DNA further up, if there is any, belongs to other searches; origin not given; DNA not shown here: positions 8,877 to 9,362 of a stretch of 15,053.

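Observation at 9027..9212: Phage-encoded stand-alone ClpX zinc-binding domain: candidate hijacker or inhibitor of the host ClpX unfoldase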

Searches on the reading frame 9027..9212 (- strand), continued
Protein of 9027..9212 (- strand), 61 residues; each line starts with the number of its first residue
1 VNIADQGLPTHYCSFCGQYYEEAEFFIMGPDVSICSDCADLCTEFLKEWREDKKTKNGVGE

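Call 40: search_protein_families(library=pfam, proteins=[P0004, P0005, P0012, P0013, P0015, P0019, P0023, P0026, P0051, P0069], max_evalue=0.001)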
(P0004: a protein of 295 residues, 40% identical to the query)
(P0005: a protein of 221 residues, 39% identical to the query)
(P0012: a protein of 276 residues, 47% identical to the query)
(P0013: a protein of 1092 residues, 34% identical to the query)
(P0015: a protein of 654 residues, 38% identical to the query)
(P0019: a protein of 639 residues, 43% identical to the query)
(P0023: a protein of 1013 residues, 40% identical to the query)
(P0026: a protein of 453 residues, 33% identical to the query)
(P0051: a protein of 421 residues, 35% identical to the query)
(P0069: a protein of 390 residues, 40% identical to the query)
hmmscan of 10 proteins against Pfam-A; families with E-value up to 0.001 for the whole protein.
P0004 (295 aa): 1 family
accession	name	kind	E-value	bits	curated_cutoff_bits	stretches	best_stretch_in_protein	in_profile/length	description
PF06689.19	zf-C4_ClpX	-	7.9e-52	173.3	27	4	198-234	2-39/39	ClpX C4-type zinc finger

P0005 (221 aa): 1 family
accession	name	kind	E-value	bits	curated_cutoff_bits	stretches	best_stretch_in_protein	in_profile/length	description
PF06689.19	zf-C4_ClpX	-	1.2e-56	188.8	27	4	114-149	2-38/39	ClpX C4-type zinc finger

P0012 (276 aa): 1 family
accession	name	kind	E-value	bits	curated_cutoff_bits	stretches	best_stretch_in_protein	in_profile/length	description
PF06689.19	zf-C4_ClpX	-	2.5e-28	98.1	27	2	13-50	2-39/39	ClpX C4-type zinc finger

P0013 (1092 aa): 5 families
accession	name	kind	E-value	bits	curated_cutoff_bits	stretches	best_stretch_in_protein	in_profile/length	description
PF07858.18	LEH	-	9.6e-14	52.2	24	0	128-188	46-107/122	Limonene-1,2-epoxide hydrolase catalytic domain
PF20635.2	SMN_YG-box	-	1.7e-07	31.3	21.3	0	220-246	5-31/71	Survival Motor Neuron, YG-box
PF20082.4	DUF6476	-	2.9e-07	30.8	24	0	175-205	51-82/91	Family of unknown function (DUF6476)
PF22323.1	Aq_1974-like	-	5.1e-06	26.6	27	0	149-167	27-45/64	Uncharacterised protein aq_1974-like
PF22820.2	TcaA_3rd_4th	-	2.1e-05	24.8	27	0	1005-1026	2-22/73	TcaA protein 3rd/4th domain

P0015 (654 aa): 4 families
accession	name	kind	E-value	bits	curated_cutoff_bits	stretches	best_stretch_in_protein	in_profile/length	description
PF06689.19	zf-C4_ClpX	-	1.5e-53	178.8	27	5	468-503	2-38/39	ClpX C4-type zinc finger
PF13424.12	TPR_12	-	1.3e-09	38.5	30.1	1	173-241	6-75/77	Tetratricopeptide repeat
PF00515.34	TPR_1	-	8.8e-06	25.8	27.8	0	213-236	3-26/34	Tetratricopeptide repeat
PF07719.23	TPR_2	-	9.7e-05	22.7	27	0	212-235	2-25/34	Tetratricopeptide repeat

P0019 (639 aa): 3 families
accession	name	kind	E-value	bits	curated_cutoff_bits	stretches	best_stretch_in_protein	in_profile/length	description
PF06689.19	zf-C4_ClpX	-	5.5e-38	129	27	2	536-572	2-39/39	ClpX C4-type zinc finger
PF00012.26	HSP70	-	7.5e-29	100.8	20.6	1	9-365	2-350/599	Hsp70 protein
PF08238.18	Sel1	-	1.5e-13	51.1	30.7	1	434-469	1-36/36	Sel1 repeat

P0023 (1013 aa): 1 family
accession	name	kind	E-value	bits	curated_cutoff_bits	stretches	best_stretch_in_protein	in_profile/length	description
PF06689.19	zf-C4_ClpX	-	6.4e-42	141.6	27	4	913-948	3-39/39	ClpX C4-type zinc finger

P0026 (453 aa): 1 family
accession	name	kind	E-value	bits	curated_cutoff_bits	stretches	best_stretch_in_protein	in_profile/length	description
PF06689.19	zf-C4_ClpX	-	3.9e-41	139.1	27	4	6-42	2-39/39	ClpX C4-type zinc finger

P0051 (421 aa): 1 family
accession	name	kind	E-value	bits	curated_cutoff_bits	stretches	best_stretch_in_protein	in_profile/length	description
PF06689.19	zf-C4_ClpX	-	6.9e-36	122.3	27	3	49-84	2-38/39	ClpX C4-type zinc finger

P0069 (390 aa): 1 family
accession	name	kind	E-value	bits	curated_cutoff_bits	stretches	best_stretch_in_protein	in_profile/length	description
PF06689.19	zf-C4_ClpX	-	2.6e-34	117.3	27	2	10-46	2-39/39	ClpX C4-type zinc finger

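Call 41: fold_search(model_id=the predicted structure, library=pdb)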
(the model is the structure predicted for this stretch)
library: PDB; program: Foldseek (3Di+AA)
matches with E <= 10: 161; with E <= 0.001: 0
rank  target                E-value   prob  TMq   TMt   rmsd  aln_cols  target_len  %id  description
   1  2ds6_A                3.4e-02  1.00  0.49  0.65   2.5        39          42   46  Structure of the ZBD in the tetragonal crystal form (released 2007-02-13)
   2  2ds8_B                3.4e-02  0.99  0.45  0.61   2.8        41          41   44  Structure of the ZBD-XB complex (released 2007-02-13)
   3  9a5x_A                3.6e-02  0.98  0.50  0.09   6.0        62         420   31  Integrative model of CLPX-CLPP by crosslinking MS and deep learning (released 2024-09-18)
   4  2ds5_A                5.1e-02  0.99  0.49  0.65   2.3        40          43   45  Structure of the ZBD in the orthorhomibic crystal from (released 2007-02-13)
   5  2ds5_B                7.2e-02  0.97  0.45  0.58   2.8        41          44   44  Structure of the ZBD in the orthorhomibic crystal from (released 2007-02-13)
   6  2yqm_MODEL_1_A        7.5e-01  0.80  0.43  0.31   3.2        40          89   22  Solution structure of the FYVE domain in zinc finger FYVE domain-containing protein 12 (released 2007-10-02)
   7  1wim_MODEL_1_A        8.6e-01  0.80  0.42  0.28   1.8        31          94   19  Solution Structure of the RING finger Domain of the human UbcM4-interacting Protein 4 (released 2004-11-28)
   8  9y6s_4L               1.1e+00  0.15  0.32  0.16  14.6        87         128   14  96-nm repeat of the Leishmania tarentolae doublet microtubule (released 2025-12-17)
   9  7od1_A                1.2e+00  0.47  0.40  0.07   8.5        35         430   20  Crystal structure of RBR ubiquitin ligase ARIH2 (released 2021-09-15)
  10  8j49_A                1.2e+00  0.41  0.33  0.31   3.1        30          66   20  Crystal structure of OY phytoplasma SAP05 in complex with AtSPL5 (released 2024-02-28)
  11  5yug_A                1.4e+00  0.44  0.42  0.30   4.0        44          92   20  AtVAL1 PHD-Like domain in the P31 space group (released 2018-05-02)
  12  3o7a_A                1.5e+00  0.51  0.44  0.50   3.0        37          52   27  Crystal structure of PHF13 in complex with H3K4me3 (released 2010-10-06)
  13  8ytf_A                1.7e+00  0.25  0.39  0.31   6.6        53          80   19  Crystal structures of human IRF2BP2 RING domain in complex with VGLL4 peptide (released 2024-11-20)
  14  7v8f_B                1.8e+00  0.54  0.43  0.28   2.3        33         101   24  Crystal structure of UBE2L3 bound to HOIP RING1 domain. (released 2022-03-30)
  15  2a20_MODEL_1_A        2.0e+00  0.47  0.42  0.43   2.3        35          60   17  Solution structure of Rim2 Zinc Finger Domain (released 2005-08-16)
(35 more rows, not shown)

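Call 42: get_annotated_region(hit=H23, flank=1500)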
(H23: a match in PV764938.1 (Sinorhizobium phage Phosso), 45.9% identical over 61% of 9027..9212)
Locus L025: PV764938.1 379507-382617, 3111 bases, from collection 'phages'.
description: Sinorhizobium phage Phosso, complete genome.
organism: Sinorhizobium phage Phosso (NCBI taxid 3435197)
taxonomy: Viruses
host: Sinohrizobium meliloti NRRL L-50; source: soil; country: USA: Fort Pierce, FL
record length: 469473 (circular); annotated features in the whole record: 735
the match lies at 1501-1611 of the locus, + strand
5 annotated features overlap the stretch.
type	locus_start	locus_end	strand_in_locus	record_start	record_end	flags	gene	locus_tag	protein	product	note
CDS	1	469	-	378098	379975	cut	-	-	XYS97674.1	DNA topoisomerase large subunit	517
CDS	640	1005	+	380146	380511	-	-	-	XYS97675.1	hypothetical protein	518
CDS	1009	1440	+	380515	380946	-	-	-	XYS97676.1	hypothetical protein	519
CDS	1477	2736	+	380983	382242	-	-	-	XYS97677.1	ATP-dependent Clp protease ATP-binding subunit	520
CDS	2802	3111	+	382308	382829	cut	-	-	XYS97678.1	translation initiation factor IF-3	521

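Call 43: get_annotated_region(hit=H26, flank=1500)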
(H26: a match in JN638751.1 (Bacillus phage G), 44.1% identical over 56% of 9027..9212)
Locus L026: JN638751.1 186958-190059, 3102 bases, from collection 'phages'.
description: Bacillus phage G, complete genome.
organism: Bacillus phage G (NCBI taxid 2884420)
taxonomy: Viruses; Duplodnaviria; Heunggongvirae; Uroviricota; Caudoviricetes; Donellivirus; Donellivirus gee
host: Bacillus megaterium str. ATCC 43725; source: soil; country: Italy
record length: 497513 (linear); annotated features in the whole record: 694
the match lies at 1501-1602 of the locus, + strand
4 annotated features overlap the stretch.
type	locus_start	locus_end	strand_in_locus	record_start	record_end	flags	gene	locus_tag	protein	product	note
CDS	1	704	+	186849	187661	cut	256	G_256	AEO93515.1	gp256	-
CDS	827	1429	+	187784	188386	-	257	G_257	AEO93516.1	gp257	ClpP-like protease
CDS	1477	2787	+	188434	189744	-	258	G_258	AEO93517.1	gp258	ClpX-like ATP binding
CDS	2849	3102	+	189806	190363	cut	259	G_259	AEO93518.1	gp259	-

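Call 44: get_annotated_region(hit=H19, flank=1500)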
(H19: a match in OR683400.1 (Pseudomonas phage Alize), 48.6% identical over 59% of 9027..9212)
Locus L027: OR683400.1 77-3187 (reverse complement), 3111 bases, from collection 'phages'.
description: Pseudomonas phage Alize, complete genome.
organism: Pseudomonas phage Alize (NCBI taxid 3096999)
taxonomy: Viruses; Duplodnaviria; Heunggongvirae; Uroviricota; Caudoviricetes
host: Pseudomonas aeruginosa F002; source: -; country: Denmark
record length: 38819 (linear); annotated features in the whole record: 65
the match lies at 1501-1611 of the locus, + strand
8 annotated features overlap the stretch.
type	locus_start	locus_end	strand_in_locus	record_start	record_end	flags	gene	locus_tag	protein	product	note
CDS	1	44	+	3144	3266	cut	-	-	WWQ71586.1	hypothetical protein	label: hypothetical protein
CDS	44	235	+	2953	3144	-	-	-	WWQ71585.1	hypothetical protein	label: hypothetical protein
CDS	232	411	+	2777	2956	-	-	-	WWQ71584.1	hypothetical protein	-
CDS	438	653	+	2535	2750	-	-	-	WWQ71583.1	hypothetical protein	-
CDS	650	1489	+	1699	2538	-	-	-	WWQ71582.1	hypothetical protein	label: hypothetical protein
CDS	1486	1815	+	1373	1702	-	-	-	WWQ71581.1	C4-type zinc finger protein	label: ClpX C4-type zinc finger protein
CDS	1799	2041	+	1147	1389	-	-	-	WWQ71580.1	hypothetical protein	label: hypothetical protein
CDS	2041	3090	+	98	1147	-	-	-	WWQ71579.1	integrase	label: integrase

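Call 45: get_annotated_region(hit=H29, flank=1500)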
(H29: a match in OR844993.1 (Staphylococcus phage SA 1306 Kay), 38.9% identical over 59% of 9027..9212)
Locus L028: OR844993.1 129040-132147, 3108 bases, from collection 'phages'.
description: UNVERIFIED_ORG: Staphylococcus phage SA 1306 Kay clone NODE_6_length_163125_cov_19.742683 genomic sequence.
organism: Staphylococcus phage SA 1306 Kay (NCBI taxid 3113843)
taxonomy: Viruses
host: Staphylococcus aureus; source: wastewater; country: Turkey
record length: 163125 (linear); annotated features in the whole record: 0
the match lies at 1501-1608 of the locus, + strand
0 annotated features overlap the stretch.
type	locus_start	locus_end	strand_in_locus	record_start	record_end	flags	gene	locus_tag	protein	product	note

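Call 65: find_encoding_contigs(protein=P0002, flank=3000, max_places=3)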
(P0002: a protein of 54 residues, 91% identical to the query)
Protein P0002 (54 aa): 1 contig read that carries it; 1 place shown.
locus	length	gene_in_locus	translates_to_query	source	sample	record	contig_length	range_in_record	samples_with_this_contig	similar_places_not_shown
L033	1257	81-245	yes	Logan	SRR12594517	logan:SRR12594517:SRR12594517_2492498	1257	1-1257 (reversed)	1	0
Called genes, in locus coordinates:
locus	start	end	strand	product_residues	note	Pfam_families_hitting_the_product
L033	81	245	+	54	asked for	PF06689:zf-C4_ClpX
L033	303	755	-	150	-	-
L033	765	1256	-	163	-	?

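Call 66: find_encoding_contigs(protein=P0003, flank=3000, max_places=3)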
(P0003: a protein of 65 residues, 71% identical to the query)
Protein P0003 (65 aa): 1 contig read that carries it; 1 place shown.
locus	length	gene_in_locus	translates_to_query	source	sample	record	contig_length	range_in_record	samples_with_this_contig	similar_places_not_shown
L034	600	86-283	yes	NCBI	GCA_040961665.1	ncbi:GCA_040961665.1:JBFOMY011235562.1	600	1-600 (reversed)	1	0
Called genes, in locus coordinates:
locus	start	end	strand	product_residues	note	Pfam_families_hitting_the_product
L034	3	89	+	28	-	?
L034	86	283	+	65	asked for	PF06689:zf-C4_ClpX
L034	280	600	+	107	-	?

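Call 80: search_protein_families(library=ncbifam, proteins=[window:9027-9212:-], max_evalue=0.01)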
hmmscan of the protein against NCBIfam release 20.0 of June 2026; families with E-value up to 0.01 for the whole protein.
window:9027-9212:- (61 aa): 4 families
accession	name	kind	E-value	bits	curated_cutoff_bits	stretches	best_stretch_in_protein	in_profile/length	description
TIGR00382.1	clpX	equivalog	3.2e-09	36.3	370.75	1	10-55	8-54/414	ATP-dependent protease ATP-binding subunit ClpX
NF003745.1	PRK05342.1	equivalog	3.1e-08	32.9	359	1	10-55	5-50/418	ATP-dependent Clp protease ATP-binding subunit ClpX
TIGR00270.2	TIGR00270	equivalog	0.0039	17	110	1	12-56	1-47/159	multiprotein bridging factor aMBF1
NF010268.0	PRK13715.1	equivalog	0.01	15.9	108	0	3-40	27-63/73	conjugal transfer protein TraR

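Call 81: search_protein_families(library=padloc, proteins=[window:9027-9212:-], max_evalue=0.01)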
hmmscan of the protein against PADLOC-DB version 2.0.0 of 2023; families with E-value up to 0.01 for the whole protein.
window:9027-9212:- (61 aa): 0 families
